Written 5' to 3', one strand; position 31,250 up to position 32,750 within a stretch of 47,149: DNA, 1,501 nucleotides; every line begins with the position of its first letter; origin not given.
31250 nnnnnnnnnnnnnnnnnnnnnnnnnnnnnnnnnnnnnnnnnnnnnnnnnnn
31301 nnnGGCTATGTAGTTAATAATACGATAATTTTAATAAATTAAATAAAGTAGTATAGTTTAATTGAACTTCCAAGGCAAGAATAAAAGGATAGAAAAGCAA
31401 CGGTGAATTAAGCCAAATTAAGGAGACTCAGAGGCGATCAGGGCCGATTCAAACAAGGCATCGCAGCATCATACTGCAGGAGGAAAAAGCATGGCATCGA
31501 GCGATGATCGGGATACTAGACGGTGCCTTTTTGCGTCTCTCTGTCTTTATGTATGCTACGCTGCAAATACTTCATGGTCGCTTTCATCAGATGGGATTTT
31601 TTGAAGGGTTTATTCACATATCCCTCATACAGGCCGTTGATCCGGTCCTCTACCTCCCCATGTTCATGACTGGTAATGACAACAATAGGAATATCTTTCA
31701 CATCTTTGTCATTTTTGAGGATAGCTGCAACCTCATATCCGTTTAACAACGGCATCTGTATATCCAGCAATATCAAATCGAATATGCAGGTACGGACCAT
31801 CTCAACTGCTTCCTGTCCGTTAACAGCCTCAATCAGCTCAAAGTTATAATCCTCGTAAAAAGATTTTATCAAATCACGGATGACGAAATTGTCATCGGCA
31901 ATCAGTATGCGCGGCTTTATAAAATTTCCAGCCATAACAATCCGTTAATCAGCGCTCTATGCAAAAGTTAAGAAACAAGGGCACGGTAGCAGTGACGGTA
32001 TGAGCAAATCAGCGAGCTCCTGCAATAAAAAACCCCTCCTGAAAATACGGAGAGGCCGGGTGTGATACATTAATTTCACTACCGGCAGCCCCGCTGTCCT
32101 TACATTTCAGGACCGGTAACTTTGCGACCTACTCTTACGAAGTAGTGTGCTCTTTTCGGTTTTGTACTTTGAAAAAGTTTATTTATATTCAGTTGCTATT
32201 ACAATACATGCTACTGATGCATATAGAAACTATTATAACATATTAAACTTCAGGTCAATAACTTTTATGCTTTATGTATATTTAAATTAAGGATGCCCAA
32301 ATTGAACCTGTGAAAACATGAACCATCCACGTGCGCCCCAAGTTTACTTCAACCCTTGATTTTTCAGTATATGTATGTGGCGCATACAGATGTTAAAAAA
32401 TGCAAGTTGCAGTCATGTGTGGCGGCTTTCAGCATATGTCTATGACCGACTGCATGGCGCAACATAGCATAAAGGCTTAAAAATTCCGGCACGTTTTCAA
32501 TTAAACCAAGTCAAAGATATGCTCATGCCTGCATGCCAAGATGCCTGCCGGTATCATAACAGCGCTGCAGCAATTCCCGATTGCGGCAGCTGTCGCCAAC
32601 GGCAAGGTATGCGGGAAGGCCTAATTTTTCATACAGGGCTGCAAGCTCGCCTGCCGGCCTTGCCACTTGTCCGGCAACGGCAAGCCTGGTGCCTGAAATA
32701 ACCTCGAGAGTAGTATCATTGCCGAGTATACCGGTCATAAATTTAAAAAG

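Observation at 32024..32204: Candidate c-di-GMP-I (GEMM-I) riboswitch with terminator, controlling an orphan CheY-type receiver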

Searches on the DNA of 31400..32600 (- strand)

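Call 6: search_rna_families(source=window, start=31400, end=32600, threshold=evalue, max_evalue=10, show_alignments=3)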
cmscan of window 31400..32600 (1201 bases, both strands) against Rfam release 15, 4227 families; matches with E-value up to 10: 5.
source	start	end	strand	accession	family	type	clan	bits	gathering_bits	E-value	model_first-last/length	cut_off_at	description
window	32081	32161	-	RF01051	c-di-GMP-I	Cis-reg; riboswitch;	CL00126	55.6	35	6.9e-10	1-87/87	no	c-di-GMP-I riboswitch aptamer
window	32361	32398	+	RF00951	mir-1302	Gene; miRNA;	-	24.3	62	0.35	1-52/52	no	mir-1302 microRNA precursor family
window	32056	32085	+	RF03563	mir-BART16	Gene; miRNA;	-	17.5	100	3.8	1-87/87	no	mir-BART16 microRNA precursor family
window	32367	32392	+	RF04217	mir-297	Gene; miRNA;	-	17.1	90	8.5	1-71/71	no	mir-297 microRNA precursor family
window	32126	32169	-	RF02914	DUF805b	Cis-reg;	CL00115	12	35.6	4.4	1-35/35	no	DUF805b RNA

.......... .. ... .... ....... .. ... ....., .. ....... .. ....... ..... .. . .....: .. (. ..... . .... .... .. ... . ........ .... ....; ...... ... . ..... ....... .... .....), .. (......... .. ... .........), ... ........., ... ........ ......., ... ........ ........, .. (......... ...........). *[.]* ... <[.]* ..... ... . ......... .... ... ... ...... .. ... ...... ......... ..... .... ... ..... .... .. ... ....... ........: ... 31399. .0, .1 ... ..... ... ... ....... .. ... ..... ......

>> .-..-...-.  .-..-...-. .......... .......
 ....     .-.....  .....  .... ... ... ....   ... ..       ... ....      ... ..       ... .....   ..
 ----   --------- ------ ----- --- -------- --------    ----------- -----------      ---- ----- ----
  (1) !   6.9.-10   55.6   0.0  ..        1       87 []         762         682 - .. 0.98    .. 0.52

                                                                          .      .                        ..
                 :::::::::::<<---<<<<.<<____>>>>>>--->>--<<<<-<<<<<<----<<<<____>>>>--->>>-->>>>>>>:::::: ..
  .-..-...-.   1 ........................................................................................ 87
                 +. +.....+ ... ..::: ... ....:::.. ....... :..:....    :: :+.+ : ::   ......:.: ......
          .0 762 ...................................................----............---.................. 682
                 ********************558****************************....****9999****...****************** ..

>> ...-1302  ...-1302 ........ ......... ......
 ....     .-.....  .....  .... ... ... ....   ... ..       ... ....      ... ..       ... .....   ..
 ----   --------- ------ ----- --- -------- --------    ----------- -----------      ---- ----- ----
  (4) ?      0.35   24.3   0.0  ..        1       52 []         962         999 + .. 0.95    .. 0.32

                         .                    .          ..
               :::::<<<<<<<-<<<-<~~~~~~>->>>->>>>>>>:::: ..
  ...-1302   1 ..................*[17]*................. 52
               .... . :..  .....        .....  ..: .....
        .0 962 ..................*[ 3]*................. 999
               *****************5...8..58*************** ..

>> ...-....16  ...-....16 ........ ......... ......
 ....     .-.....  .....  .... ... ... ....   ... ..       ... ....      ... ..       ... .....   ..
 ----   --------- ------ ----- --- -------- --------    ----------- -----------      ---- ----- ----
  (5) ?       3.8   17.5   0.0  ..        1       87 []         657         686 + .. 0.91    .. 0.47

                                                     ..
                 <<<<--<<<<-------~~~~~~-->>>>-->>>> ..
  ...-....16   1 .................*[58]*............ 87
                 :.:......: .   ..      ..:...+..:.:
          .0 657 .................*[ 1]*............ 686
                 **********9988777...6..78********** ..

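Call 21: search_rna_families(sources=[L001, L161, L162, L163], threshold=gathering, show_alignments=6)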
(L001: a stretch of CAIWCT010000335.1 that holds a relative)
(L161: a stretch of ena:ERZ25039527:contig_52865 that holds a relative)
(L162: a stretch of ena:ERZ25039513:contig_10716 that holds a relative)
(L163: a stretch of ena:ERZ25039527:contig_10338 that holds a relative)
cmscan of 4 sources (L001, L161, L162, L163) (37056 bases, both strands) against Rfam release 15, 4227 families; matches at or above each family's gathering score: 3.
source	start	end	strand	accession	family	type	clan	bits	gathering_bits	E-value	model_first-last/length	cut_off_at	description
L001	3779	3858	+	RF03167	c-di-GMP-I-GGC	Cis-reg; riboswitch;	CL00126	60.3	59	5.8e-12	1-80/80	no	c-di-GMP-I-GGC riboswitch aptamer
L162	4771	4851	+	RF01051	c-di-GMP-I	Cis-reg; riboswitch;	CL00126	56.1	35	1.6e-08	1-87/87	no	c-di-GMP-I riboswitch aptamer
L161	2163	2243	+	RF01051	c-di-GMP-I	Cis-reg; riboswitch;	CL00126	49.7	35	6e-07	1-87/87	no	c-di-GMP-I riboswitch aptamer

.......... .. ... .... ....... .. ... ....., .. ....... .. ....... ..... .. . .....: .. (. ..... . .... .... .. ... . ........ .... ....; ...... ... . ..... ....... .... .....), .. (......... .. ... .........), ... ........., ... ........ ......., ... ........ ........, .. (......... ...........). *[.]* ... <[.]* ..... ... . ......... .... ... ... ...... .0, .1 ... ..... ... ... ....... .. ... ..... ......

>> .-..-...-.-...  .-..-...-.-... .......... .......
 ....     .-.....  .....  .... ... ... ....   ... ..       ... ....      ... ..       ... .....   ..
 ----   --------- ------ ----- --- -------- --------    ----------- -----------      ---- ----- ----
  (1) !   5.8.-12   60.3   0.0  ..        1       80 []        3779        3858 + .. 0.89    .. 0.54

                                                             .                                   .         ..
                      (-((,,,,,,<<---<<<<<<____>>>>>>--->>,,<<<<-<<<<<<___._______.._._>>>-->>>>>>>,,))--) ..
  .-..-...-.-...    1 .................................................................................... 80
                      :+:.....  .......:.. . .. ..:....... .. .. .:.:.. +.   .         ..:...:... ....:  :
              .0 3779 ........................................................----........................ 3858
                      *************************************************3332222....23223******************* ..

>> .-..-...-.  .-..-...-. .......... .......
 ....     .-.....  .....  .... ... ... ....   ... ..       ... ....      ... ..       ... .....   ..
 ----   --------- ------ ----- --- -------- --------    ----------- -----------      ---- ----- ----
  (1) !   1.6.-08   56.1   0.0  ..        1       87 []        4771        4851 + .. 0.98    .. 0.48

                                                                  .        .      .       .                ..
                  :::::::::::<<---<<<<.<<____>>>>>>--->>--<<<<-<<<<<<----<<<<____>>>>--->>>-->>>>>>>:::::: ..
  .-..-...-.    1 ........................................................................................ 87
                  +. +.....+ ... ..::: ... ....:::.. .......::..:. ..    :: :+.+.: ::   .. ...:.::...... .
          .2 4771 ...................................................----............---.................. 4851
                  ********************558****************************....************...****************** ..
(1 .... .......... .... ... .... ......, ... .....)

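Call 27: search_rna_families(source=L163, start=4300, end=5100, threshold=evalue, max_evalue=10, show_alignments=2)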
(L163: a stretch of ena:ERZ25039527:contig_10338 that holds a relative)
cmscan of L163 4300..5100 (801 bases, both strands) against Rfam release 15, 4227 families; matches with E-value up to 10: 5.
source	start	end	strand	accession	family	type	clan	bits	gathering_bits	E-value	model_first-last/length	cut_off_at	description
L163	4788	4916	-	RF03532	SQ2397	Cis-reg;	-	23.7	100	0.082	1-243/243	no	Cis-regulator of HTH transcription factor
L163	4562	4596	-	RF00505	RydC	Gene; sRNA;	-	17.5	48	2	1-64/64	no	RydC RNA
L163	4449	4490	-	RF00462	IRES_APC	Cis-reg; IRES;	-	15.6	50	5.3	1-53/53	no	APC internal ribosome entry site (IRES)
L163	4841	4931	+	RF01845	enod40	Gene;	-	14.5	45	0.67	123-209/263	no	Early nodulin 40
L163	4629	4744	-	RF01394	isrK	Gene; sRNA;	-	12.2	50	7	1-77/77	no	isrK Hfq binding RNA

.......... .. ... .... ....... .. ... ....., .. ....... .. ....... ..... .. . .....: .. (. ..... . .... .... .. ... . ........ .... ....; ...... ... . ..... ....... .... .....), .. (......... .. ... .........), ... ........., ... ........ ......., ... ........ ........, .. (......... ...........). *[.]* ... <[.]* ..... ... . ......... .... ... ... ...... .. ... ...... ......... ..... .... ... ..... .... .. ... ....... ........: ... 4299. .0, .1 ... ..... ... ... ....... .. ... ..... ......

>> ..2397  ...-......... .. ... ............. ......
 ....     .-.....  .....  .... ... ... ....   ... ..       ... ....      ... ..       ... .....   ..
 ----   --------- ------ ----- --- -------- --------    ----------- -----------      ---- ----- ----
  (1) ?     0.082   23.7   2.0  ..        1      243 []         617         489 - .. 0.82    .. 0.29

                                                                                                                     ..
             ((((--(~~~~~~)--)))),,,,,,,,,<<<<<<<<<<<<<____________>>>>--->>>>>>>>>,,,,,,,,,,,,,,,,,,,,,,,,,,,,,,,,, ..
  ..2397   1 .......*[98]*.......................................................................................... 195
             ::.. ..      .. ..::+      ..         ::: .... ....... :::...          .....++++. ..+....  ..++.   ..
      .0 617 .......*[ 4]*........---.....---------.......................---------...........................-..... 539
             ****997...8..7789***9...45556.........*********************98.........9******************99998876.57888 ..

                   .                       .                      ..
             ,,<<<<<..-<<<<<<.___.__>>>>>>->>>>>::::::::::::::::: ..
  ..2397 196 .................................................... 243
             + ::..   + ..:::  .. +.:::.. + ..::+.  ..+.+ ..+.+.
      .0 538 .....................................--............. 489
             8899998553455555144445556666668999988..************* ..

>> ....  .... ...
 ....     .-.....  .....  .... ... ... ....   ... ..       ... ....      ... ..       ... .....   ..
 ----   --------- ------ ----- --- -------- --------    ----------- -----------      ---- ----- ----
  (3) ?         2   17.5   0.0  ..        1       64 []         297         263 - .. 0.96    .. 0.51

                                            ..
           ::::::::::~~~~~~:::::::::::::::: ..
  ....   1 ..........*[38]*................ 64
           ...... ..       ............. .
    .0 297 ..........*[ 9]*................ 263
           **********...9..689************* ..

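Call 39: search_rna_families(sources=[L164, L165, L166, L167], threshold=evalue, max_evalue=0.01, show_alignments=5)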
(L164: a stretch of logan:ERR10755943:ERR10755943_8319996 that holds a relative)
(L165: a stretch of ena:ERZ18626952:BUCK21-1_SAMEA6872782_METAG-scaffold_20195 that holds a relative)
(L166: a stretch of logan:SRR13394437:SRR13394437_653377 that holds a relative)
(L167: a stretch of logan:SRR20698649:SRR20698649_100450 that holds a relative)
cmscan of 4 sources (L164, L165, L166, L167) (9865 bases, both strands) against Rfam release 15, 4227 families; matches with E-value up to 0.01: 4.
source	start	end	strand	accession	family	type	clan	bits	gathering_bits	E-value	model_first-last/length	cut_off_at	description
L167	433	513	+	RF03167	c-di-GMP-I-GGC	Cis-reg; riboswitch;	CL00126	63.6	59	1.7e-13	1-80/80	no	c-di-GMP-I-GGC riboswitch aptamer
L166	1691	1774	+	RF03167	c-di-GMP-I-GGC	Cis-reg; riboswitch;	CL00126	52.5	59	2.6e-10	1-80/80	no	c-di-GMP-I-GGC riboswitch aptamer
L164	485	565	+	RF01051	c-di-GMP-I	Cis-reg; riboswitch;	CL00126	50.1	35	1.2e-07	1-87/87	no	c-di-GMP-I riboswitch aptamer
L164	215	252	+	RF00084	CsrC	Gene; sRNA;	CL00106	22.1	61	0.0022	207-244/255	no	CsrC RNA family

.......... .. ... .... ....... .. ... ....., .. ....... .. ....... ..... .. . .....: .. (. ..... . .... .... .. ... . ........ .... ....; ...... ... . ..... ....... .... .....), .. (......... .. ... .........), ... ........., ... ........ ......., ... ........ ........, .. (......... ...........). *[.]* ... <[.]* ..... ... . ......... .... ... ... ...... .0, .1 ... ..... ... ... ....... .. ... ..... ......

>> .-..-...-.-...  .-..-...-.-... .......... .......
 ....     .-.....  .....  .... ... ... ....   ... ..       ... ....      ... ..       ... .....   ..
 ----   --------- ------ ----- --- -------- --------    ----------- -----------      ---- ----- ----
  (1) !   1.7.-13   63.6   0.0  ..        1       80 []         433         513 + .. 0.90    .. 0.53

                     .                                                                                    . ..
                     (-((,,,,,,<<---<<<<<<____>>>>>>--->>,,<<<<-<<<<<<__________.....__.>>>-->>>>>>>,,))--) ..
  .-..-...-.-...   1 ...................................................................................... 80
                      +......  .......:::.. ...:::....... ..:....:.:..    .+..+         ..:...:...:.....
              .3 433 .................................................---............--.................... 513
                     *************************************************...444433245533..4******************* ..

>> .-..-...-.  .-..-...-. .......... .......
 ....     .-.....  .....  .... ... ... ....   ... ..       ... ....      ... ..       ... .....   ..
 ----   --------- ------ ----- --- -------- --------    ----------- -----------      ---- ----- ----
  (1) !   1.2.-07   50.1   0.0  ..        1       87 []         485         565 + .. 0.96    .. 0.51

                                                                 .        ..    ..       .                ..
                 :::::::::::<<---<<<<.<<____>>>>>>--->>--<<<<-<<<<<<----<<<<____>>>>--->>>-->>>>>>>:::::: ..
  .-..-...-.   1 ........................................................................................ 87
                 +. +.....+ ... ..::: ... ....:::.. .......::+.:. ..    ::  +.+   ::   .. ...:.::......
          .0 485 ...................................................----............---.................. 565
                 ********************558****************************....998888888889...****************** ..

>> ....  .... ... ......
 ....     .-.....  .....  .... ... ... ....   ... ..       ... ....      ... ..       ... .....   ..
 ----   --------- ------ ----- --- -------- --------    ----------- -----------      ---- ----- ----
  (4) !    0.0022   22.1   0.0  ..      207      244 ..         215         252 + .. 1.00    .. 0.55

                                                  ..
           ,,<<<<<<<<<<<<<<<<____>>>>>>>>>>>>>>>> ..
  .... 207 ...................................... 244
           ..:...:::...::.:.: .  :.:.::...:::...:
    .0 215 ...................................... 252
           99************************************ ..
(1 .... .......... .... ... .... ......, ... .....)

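Call 40: search_rna_families(source=L165, start=1, end=800, threshold=evalue, max_evalue=10, show_alignments=1)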
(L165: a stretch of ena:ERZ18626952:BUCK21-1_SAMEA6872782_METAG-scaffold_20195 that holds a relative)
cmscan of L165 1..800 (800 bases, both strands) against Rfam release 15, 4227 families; matches with E-value up to 10: 0.
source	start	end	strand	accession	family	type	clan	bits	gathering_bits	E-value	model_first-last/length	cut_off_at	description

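Call 81: build_rna_model(alignment_id=A3, structure=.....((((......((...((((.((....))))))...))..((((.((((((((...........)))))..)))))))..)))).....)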
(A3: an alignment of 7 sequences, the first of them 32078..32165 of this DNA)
Model R1 built from alignment A3 (7 sequences, 93 columns); structure: as given.
model positions 88; base pairs 24; branch points 1; effective number of sequences 1.13; information 0.648 bits per position. Calibrated on 0.2 Mb of random sequence (short: E-values are rough).
structure used (alignment columns):
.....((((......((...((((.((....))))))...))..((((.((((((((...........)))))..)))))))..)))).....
